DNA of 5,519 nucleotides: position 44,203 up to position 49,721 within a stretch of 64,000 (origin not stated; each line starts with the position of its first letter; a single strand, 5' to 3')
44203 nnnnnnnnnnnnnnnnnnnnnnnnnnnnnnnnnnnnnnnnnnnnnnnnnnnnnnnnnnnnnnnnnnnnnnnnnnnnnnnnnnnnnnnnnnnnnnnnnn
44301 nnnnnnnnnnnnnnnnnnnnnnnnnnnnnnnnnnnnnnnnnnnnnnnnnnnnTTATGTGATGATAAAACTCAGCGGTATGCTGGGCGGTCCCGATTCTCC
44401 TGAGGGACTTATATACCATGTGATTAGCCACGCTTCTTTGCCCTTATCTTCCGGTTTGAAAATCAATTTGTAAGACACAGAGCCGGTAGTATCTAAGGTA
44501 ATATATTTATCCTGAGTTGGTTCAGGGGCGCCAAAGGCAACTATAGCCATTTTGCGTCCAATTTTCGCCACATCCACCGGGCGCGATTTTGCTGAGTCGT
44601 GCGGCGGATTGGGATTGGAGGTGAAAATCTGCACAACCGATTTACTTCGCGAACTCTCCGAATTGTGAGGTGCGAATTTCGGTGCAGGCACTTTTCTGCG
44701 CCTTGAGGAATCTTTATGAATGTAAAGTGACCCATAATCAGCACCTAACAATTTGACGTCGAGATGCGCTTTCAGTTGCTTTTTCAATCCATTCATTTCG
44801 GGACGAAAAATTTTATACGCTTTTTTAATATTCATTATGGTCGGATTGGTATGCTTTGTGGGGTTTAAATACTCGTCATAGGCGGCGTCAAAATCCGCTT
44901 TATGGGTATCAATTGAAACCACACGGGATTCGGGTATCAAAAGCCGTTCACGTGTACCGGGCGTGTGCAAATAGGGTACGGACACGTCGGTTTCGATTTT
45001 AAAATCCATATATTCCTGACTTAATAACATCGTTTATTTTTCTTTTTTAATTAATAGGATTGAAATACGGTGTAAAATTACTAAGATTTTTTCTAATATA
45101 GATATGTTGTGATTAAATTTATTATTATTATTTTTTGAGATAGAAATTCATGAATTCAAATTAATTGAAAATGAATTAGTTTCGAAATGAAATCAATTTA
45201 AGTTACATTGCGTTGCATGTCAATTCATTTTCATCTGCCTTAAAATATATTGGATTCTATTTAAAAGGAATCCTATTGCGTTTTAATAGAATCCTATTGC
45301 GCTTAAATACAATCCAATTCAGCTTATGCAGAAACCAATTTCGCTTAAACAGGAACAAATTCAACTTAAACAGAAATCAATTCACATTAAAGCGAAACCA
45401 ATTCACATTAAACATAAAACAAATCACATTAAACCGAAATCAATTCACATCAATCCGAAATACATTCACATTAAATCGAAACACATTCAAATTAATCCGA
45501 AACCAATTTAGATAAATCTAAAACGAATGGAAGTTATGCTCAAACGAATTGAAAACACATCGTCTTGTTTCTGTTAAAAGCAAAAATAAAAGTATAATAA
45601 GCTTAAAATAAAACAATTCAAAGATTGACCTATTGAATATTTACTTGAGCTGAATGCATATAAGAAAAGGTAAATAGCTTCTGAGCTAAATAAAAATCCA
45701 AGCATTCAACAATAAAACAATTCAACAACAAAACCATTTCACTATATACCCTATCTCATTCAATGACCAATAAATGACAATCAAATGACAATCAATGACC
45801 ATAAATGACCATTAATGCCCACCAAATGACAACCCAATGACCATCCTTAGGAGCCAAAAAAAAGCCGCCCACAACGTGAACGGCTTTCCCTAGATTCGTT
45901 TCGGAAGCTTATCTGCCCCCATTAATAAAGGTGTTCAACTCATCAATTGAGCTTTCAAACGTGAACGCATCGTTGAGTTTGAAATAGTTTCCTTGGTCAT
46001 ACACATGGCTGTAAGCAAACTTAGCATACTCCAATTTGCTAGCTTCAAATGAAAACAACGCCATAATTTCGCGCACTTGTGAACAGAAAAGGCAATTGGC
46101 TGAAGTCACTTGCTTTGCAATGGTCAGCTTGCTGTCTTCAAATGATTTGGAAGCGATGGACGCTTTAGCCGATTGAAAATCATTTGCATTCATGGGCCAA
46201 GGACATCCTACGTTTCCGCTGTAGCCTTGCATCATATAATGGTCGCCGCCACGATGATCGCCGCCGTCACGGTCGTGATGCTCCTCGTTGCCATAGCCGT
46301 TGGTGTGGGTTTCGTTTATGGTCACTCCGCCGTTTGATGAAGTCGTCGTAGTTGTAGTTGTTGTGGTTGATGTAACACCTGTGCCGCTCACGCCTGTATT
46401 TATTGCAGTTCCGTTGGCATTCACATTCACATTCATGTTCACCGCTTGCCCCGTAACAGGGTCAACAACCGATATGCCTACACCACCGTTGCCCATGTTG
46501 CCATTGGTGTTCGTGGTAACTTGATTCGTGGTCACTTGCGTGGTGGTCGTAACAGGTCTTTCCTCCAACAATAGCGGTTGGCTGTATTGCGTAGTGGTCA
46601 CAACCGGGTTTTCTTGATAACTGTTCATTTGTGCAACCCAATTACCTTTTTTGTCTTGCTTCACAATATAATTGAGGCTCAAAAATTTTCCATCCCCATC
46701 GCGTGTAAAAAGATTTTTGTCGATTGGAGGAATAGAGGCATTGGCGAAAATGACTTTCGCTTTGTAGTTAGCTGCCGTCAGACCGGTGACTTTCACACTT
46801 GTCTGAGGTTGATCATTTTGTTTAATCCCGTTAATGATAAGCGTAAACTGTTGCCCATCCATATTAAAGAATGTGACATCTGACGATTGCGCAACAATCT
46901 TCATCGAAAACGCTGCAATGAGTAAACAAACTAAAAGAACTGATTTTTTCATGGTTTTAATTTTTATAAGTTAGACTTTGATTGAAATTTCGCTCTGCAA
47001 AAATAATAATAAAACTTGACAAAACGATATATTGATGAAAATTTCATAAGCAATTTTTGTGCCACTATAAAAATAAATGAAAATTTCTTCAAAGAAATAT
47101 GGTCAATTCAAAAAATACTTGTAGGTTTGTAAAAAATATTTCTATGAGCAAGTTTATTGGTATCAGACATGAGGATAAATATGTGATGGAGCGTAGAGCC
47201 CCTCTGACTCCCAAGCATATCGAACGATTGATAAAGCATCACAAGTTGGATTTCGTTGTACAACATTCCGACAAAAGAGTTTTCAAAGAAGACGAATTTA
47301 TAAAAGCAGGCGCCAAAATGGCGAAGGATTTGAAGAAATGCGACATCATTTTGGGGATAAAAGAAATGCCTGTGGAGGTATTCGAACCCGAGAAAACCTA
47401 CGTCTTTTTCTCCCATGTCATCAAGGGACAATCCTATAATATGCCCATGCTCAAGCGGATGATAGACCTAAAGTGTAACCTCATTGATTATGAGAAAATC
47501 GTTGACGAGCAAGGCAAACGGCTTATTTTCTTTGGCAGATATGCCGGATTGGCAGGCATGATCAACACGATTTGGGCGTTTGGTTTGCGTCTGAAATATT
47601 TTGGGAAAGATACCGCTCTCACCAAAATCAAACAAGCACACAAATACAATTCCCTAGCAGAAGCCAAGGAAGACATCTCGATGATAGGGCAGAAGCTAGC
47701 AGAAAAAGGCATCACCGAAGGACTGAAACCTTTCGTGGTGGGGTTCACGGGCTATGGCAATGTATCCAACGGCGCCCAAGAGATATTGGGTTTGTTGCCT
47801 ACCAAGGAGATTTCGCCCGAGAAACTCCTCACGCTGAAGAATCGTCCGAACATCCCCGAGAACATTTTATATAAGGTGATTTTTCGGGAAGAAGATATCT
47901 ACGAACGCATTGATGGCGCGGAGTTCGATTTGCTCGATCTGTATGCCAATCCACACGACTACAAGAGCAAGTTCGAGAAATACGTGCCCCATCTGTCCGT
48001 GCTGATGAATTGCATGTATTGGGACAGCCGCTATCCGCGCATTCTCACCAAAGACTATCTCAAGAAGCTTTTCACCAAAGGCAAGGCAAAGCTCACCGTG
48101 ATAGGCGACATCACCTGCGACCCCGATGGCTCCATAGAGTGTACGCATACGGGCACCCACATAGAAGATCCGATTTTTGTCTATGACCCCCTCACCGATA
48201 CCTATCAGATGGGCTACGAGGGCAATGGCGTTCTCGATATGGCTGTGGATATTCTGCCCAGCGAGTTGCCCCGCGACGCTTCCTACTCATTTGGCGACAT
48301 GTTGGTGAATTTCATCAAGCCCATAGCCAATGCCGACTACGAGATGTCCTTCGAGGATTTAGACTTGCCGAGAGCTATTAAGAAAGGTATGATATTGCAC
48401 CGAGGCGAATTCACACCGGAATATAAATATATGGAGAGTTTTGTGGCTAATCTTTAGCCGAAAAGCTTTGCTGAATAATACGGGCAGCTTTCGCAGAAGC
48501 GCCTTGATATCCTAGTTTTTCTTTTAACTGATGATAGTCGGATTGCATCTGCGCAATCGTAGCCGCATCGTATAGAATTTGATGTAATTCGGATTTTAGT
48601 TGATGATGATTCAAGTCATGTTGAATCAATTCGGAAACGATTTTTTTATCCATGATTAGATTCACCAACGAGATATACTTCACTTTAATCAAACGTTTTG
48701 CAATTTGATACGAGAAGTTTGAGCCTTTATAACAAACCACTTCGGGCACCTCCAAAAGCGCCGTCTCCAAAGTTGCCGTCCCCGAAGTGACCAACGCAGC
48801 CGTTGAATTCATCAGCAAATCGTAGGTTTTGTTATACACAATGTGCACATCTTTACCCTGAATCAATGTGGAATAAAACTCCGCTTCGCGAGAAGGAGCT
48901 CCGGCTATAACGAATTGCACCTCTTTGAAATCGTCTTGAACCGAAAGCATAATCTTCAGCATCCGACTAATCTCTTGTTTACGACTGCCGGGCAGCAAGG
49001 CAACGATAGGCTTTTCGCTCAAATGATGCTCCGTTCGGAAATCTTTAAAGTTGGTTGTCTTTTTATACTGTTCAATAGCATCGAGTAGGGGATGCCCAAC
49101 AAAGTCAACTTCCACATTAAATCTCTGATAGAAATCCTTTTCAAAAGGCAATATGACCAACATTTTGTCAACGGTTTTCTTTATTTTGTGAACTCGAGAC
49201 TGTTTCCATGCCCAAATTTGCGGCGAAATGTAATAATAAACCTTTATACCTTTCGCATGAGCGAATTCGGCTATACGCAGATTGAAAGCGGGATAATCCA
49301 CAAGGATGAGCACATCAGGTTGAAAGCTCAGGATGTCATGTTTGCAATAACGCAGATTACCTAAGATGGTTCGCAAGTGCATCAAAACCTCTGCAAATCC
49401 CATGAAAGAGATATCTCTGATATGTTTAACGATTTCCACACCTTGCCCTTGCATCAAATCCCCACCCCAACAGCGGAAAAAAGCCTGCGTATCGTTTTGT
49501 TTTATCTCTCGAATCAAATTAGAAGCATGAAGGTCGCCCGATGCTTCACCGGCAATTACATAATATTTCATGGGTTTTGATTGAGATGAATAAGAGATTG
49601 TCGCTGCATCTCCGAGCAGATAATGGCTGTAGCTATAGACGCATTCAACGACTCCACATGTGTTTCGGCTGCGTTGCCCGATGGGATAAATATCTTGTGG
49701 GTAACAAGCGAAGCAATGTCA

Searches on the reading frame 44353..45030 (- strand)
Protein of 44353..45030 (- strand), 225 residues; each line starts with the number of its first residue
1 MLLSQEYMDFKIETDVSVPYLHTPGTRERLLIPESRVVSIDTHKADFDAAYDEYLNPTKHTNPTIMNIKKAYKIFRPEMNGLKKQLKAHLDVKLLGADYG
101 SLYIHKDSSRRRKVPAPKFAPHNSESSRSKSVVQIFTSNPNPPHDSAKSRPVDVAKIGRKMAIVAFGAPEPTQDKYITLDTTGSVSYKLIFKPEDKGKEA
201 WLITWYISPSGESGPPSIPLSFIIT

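Call 8: search_protein_families(library=pfam, proteins=[window:44353-45030:-], max_evalue=0.01)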
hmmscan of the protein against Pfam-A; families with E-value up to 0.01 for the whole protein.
window:44353-45030:- (225 aa): 0 families

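Call 28: search_protein_families(library=ncbifam, proteins=[window:44353-45030:-], max_evalue=1)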
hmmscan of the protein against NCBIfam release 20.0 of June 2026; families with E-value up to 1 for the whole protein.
window:44353-45030:- (225 aa): 1 family
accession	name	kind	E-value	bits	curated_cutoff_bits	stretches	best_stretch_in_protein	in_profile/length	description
NF011562.0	PRK14986.1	equivalog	0.28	9.1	1546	1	21-92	317-384/815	glycogen phosphorylase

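Call 29: search_protein_families(library=phrogs, proteins=[window:44353-45030:-], max_evalue=1)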
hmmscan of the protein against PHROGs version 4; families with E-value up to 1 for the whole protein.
window:44353-45030:- (225 aa): 1 family
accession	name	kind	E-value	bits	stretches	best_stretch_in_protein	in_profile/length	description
phrog_17680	-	unknown function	0.35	11.2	0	160-221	113-169/356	-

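Call 54: find_homologous_proteins(query=window:44353-45030:-, max_evalue=0.001)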
Query window:44353-45030:- (225 aa): 6 proteins with E <= 0.001 among 112 candidates.
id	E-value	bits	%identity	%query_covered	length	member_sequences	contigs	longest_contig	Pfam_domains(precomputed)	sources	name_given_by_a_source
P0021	1.4e-146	504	100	100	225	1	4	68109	-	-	-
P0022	2.2e-60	222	49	100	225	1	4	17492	-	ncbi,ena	-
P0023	2.7e-52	196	50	86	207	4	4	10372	-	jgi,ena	-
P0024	7.4e-52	194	43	99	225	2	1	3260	-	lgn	-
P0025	4.8e-48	182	41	100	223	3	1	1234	-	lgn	-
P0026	9.6e-48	181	41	100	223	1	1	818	-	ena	-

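Call 55: find_encoding_contigs(protein=P0021, flank=3000, max_places=4)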
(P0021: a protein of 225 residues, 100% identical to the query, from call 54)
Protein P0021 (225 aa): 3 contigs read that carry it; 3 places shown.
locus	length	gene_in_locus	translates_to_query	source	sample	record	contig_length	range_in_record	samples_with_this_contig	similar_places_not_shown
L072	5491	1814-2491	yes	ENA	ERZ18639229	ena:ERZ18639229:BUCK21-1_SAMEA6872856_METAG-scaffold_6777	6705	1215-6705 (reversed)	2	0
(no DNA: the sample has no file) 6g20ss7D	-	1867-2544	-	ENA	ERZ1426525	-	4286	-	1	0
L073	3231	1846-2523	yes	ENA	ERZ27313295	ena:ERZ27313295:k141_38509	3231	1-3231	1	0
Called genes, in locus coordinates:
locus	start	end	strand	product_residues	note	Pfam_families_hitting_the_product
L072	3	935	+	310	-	?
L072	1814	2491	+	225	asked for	-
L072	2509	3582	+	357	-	-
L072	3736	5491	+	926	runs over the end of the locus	PF01326:PPDK_N, PF00391:PEP-utilizers, PF02896:PEP-utilizers_C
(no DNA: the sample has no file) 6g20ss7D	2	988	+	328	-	?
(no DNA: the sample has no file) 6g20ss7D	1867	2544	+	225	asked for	-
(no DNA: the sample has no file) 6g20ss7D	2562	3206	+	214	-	-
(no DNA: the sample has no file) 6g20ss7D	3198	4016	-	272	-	PF00756:Esterase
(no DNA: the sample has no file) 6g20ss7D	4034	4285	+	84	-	?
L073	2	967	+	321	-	?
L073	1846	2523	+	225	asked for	-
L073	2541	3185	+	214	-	-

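Call 56: find_encoding_contigs(protein=P0022, flank=6000, max_places=2)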
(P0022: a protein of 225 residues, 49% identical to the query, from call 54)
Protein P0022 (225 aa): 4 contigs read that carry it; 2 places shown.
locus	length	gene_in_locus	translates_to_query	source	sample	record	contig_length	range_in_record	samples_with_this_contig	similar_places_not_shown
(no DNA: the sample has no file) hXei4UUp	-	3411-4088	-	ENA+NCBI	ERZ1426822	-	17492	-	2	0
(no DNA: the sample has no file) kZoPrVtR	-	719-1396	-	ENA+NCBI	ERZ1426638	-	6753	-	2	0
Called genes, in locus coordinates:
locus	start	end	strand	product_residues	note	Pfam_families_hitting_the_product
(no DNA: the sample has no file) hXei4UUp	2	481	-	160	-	?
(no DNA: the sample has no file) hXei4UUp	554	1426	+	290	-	PF00582:Usp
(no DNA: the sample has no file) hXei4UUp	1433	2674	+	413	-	PF00994:MoCF_biosynth, PF18146:CinA_KH, PF02464:CinA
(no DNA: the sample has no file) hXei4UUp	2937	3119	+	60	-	-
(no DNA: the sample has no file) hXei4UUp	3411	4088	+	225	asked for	-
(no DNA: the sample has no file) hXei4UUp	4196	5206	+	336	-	PF13585:CHU_C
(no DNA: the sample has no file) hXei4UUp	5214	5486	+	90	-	-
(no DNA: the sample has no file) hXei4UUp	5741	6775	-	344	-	PF19580:Exo_endo_phos_3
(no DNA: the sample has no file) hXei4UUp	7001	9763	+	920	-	PF13620:CarboxypepD_reg, PF13715:CarbopepD_reg_2 (weak)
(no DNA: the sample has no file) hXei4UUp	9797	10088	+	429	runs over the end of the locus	PF18942:DUF5689, PF16409:DUF5017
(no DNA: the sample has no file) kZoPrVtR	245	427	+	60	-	-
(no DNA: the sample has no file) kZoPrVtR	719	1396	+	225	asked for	-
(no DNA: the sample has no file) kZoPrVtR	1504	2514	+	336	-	PF13585:CHU_C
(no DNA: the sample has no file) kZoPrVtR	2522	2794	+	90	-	-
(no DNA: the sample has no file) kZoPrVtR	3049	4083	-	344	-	PF19580:Exo_endo_phos_3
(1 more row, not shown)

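Call 57: find_encoding_contigs(protein=P0023, flank=6000, max_places=2)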
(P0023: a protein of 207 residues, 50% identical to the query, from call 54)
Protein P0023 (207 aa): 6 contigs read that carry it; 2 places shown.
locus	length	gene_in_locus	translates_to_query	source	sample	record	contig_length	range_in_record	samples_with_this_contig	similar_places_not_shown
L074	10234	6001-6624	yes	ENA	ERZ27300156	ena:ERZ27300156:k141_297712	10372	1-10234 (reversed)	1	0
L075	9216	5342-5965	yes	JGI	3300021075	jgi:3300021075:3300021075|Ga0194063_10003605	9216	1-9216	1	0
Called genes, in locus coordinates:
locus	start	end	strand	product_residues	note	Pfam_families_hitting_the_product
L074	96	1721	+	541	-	PF18962:Por_Secre_tail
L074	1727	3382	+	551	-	PF18962:Por_Secre_tail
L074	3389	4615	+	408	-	PF00801:PKD (faint), PF18911:PKD_4, PF18962:Por_Secre_tail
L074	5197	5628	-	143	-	-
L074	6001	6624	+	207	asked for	-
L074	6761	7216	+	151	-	-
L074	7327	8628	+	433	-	-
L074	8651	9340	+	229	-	PF05430:Methyltransf_30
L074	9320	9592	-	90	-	PF00708:Acylphosphatase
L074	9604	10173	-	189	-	-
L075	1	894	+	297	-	?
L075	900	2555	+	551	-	PF18962:Por_Secre_tail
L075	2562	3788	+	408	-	PF00801:PKD (faint), PF18911:PKD_4, PF18962:Por_Secre_tail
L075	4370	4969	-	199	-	-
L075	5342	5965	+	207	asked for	-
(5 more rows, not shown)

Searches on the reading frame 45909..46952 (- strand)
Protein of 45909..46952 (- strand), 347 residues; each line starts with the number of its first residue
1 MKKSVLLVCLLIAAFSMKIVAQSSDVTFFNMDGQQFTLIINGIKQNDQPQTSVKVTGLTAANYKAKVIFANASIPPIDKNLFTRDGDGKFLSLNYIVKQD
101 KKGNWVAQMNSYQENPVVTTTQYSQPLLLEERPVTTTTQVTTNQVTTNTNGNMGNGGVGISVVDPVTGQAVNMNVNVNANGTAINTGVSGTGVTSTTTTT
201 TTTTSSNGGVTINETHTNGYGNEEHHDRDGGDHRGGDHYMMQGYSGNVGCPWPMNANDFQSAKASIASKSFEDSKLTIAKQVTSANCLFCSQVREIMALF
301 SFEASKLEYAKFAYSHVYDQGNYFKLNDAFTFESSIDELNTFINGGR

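Call 8: search_protein_families(library=pfam, proteins=[window:45909-46952:-], max_evalue=0.01)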
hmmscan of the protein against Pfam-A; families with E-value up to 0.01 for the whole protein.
window:45909-46952:- (347 aa): 1 family
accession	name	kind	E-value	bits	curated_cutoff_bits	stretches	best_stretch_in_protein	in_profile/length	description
PF14771.11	DUF4476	-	8.1e-20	71.3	22.5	1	254-343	2-91/91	Domain of unknown function (DUF4476)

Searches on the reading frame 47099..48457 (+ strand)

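Call 84: search_protein_families(library=pfam, proteins=[window:47099-48457:+], max_evalue=0.001)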
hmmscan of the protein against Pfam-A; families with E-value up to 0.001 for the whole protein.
window:47099-48457:+ (452 aa): 2 families
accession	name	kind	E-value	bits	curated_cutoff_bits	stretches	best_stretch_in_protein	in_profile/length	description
PF05222.21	AlaDh_PNT_N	-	2.5e-21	76.8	30.4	1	21-152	1-136/136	Alanine dehydrogenase/PNT, N-terminal domain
PF01262.27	AlaDh_PNT_C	-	1.7e-06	28.1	23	1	312-439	107-212/214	Alanine dehydrogenase/PNT, C-terminal domain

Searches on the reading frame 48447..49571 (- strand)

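Call 84: search_protein_families(library=pfam, proteins=[window:48447-49571:-], max_evalue=0.001)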
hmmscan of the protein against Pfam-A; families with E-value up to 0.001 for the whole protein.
window:48447-49571:- (374 aa): 1 family
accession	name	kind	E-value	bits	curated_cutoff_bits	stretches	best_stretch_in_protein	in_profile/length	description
PF02684.21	LpxB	-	1.4e-95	320.8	22.6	1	4-365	2-370/374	Lipid-A-disaccharide synthetase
